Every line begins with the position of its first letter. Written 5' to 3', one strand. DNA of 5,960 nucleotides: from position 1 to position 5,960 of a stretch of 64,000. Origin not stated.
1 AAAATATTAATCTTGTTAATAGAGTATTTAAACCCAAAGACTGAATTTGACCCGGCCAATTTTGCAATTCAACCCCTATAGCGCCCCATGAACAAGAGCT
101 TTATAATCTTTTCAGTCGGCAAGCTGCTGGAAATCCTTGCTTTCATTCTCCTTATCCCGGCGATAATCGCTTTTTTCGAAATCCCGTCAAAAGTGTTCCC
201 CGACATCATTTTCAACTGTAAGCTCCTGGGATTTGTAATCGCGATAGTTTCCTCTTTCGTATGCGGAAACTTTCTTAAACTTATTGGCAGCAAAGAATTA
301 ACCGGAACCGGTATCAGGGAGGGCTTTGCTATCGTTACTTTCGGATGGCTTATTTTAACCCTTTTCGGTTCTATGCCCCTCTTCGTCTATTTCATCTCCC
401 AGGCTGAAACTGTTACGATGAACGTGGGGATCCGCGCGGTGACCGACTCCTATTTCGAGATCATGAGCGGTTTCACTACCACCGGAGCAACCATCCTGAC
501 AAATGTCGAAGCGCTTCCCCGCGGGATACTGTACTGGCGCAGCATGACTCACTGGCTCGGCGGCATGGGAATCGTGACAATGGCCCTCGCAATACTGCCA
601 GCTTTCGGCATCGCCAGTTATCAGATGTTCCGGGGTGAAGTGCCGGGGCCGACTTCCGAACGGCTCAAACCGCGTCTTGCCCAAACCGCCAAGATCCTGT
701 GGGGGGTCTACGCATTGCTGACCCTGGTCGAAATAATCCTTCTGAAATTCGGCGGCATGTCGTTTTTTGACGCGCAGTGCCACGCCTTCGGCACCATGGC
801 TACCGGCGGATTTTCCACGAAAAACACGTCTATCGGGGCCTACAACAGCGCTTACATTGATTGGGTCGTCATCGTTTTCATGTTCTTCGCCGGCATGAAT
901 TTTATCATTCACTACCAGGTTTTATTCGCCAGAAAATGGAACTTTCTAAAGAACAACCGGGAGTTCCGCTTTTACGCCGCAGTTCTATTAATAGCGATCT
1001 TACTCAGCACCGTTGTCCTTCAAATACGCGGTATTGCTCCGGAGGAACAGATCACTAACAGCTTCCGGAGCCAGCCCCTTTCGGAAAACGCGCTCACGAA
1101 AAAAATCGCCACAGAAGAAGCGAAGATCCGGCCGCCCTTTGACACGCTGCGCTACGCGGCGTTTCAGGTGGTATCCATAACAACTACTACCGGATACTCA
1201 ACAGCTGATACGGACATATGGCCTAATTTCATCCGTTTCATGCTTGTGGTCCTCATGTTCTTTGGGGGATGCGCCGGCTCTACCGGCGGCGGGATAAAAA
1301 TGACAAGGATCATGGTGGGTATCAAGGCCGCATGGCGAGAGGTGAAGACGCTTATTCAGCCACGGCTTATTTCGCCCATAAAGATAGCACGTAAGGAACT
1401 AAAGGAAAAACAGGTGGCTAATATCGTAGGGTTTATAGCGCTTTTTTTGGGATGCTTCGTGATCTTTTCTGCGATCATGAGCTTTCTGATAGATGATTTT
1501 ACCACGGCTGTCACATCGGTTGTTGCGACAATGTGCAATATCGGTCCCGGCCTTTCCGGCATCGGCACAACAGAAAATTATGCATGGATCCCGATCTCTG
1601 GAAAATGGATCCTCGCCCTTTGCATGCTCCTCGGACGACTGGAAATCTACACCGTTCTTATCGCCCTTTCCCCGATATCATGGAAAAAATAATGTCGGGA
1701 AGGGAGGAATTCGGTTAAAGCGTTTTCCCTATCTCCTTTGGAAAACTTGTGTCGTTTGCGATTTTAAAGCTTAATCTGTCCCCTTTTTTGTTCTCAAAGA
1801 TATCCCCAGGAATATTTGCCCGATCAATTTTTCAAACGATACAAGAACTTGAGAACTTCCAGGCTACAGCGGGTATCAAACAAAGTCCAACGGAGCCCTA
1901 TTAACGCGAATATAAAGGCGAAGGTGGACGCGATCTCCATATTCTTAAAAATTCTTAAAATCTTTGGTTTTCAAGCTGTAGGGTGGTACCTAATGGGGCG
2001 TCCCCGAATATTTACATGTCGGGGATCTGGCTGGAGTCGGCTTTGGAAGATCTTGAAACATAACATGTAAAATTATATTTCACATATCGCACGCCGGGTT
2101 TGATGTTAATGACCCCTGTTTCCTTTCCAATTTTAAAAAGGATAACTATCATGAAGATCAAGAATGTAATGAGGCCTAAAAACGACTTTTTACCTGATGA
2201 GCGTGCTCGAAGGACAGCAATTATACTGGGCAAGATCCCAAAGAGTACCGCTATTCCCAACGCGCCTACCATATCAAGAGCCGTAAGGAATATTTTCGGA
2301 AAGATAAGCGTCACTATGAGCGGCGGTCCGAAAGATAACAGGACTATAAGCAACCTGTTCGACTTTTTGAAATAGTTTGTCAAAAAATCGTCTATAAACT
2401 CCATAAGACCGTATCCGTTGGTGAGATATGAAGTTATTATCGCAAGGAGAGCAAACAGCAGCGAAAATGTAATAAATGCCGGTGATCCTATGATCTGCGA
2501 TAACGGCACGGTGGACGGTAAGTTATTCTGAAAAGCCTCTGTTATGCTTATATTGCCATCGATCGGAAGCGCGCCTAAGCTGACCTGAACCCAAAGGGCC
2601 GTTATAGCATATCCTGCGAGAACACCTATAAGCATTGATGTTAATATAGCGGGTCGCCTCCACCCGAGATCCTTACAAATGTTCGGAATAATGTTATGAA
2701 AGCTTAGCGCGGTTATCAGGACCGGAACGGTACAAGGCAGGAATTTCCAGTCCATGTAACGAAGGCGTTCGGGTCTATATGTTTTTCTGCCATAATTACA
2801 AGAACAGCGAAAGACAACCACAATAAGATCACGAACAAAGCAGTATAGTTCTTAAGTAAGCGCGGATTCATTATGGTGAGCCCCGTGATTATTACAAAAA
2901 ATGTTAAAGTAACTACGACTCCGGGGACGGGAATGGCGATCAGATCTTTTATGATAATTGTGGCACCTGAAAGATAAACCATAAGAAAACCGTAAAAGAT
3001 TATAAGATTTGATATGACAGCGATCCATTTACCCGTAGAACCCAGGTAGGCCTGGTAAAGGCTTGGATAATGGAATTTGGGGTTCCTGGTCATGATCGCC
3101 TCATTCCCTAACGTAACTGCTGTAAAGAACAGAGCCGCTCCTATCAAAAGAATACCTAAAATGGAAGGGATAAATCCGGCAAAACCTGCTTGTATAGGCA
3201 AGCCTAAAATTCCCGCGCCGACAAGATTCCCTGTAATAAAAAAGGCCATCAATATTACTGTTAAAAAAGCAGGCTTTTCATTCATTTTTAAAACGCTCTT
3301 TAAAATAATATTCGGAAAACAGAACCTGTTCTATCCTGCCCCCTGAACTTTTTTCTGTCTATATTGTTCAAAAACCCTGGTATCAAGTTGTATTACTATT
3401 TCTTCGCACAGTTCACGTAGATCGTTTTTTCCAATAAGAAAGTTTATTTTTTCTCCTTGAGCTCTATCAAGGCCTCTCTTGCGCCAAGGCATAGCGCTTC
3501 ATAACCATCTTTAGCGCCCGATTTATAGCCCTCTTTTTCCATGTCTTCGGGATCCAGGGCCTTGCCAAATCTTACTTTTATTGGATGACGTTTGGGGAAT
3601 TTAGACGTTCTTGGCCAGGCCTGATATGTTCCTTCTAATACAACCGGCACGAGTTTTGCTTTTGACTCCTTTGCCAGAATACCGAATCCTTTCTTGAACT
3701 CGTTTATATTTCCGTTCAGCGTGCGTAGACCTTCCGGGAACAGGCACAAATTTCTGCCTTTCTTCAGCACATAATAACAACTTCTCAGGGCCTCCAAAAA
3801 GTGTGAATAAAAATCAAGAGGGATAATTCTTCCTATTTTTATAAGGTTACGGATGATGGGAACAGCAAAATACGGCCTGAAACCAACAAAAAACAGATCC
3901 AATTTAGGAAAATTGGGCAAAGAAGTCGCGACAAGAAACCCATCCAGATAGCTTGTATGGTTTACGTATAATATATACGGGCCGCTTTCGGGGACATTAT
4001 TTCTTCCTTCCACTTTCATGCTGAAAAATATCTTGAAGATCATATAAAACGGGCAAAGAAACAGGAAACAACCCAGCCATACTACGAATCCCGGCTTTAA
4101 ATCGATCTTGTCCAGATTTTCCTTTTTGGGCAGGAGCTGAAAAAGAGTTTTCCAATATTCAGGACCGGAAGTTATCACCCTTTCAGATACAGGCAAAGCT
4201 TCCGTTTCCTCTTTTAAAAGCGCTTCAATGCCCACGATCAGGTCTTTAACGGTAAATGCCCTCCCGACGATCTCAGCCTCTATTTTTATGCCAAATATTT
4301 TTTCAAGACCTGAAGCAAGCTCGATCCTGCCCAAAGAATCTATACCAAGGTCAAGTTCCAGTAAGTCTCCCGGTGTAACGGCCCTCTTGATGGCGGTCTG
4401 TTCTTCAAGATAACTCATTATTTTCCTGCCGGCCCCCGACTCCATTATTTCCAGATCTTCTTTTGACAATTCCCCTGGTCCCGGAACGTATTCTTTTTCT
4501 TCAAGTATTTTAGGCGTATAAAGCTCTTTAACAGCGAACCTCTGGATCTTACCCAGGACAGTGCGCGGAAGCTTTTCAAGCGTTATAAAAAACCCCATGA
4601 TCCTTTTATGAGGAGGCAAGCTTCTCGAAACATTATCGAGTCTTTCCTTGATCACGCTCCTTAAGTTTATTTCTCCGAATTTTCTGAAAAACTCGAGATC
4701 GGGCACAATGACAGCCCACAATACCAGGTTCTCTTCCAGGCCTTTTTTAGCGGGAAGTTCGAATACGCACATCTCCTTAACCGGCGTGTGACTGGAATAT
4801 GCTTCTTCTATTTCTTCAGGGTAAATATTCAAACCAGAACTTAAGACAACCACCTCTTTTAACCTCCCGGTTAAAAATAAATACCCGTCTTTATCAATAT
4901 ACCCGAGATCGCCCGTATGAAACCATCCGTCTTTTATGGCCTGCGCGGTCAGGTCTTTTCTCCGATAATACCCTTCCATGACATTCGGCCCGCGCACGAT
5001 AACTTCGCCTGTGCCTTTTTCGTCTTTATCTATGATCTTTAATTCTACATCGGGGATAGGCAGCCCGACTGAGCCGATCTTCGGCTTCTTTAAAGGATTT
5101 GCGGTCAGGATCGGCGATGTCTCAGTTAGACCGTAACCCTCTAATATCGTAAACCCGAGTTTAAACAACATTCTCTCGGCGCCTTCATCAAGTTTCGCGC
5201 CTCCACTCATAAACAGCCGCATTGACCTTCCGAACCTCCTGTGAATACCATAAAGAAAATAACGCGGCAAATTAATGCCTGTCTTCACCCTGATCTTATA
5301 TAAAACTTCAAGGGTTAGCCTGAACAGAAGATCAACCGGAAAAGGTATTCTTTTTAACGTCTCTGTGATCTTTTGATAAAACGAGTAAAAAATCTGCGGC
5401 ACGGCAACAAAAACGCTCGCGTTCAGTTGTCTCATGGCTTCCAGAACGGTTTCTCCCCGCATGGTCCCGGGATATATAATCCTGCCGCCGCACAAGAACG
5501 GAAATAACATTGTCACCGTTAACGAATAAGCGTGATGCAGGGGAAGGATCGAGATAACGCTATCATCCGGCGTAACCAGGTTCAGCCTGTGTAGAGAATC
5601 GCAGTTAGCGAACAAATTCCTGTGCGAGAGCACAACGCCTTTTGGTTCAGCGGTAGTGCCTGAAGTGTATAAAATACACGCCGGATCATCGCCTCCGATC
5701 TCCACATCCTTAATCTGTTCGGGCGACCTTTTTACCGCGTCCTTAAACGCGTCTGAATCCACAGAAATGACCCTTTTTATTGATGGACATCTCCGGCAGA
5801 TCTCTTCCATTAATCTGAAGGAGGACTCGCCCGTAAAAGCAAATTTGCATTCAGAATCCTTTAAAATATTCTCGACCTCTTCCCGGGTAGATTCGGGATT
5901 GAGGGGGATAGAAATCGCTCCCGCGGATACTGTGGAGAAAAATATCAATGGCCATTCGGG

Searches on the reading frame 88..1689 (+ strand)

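Call 19: search_protein_families(library=pfam, proteins=[window:88-1689:+], max_evalue=0.01)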
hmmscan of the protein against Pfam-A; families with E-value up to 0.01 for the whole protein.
window:88-1689:+ (534 aa): 2 families
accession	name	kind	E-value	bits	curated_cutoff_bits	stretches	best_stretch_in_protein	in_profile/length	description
PF02386.22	TrkH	-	9.1e-62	209.6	27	1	49-528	5-491/502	Cation transport protein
PF18303.6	Saf_2TM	-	0.0053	17.1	29.5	1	275-330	5-62/152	SAVED-fused 2TM effector domain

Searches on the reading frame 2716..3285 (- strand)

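Call 19: search_protein_families(library=pfam, proteins=[window:2716-3285:-], max_evalue=0.01)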
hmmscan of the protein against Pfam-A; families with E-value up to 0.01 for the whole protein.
window:2716-3285:- (189 aa): 2 families
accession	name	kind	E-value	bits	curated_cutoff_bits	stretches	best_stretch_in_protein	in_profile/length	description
PF03222.19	Trp_Tyr_perm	-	2.2e-16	60.4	22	1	13-177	8-175/393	Tryptophan/tyrosine permease family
PF01490.24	Aa_trans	-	5.3e-05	22.5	25.6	1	12-167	7-170/410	Transmembrane amino acid transporter protein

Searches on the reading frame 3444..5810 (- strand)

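Call 20: search_protein_families(library=pfam, proteins=[window:3444-5810:-], max_evalue=0.01)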
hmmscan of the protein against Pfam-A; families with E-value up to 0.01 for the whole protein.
window:3444-5810:- (788 aa): 5 families
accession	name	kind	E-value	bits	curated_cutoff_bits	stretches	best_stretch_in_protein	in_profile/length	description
PF00501.34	AMP-binding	-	5.6e-56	190.4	29.9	1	10-282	121-384/384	AMP-binding enzyme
PF01553.26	Acyltransferase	-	2.1e-19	70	23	1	598-725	2-131/132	Acyltransferase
PF13193.12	AMP-binding_C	-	1.6e-05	26.2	24.5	1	333-421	1-76/76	AMP-binding enzyme C-terminal domain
PF00550.31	PP-binding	-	8.3e-05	23.2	20.8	1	465-515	4-54/67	Phosphopantetheine attachment site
PF23562.2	AMP-binding_C_3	-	0.0065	17.3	20.8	0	319-435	2-116/124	AMP-binding enzyme C-terminal domain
